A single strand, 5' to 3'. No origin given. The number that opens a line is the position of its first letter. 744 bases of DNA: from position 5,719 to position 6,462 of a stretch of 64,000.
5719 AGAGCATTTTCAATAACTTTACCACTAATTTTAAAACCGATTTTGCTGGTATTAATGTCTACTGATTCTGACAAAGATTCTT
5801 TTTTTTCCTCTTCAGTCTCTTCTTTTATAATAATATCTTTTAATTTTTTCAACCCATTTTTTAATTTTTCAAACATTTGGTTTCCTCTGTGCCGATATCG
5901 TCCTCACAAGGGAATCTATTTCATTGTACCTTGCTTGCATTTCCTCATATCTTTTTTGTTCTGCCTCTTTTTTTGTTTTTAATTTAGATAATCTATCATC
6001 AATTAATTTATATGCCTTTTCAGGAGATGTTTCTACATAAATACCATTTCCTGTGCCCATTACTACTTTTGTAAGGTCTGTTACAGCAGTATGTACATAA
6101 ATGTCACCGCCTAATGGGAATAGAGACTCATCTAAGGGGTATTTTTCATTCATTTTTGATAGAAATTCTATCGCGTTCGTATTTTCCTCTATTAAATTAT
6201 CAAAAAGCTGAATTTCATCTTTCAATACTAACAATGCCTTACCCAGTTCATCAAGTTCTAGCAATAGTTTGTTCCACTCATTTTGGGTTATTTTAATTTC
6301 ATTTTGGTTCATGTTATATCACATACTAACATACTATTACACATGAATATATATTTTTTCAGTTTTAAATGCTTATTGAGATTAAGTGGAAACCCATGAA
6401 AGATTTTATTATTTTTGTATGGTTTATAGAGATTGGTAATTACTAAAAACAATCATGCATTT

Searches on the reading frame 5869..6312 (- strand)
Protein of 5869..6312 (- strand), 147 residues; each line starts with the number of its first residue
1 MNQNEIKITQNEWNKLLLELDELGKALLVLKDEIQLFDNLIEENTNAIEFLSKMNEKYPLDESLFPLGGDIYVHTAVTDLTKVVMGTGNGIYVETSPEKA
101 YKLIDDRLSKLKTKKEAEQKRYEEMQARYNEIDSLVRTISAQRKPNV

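Call 58: search_protein_families(library=pfam, proteins=[window:5869-6312:-], max_evalue=0.00001)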
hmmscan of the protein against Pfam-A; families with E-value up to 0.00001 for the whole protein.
window:5869-6312:- (147 aa): 1 family
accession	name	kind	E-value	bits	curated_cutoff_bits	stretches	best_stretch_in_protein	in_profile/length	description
PF02996.22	Prefoldin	-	7.4e-16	58.6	23.2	1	30-139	8-117/120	Prefoldin subunit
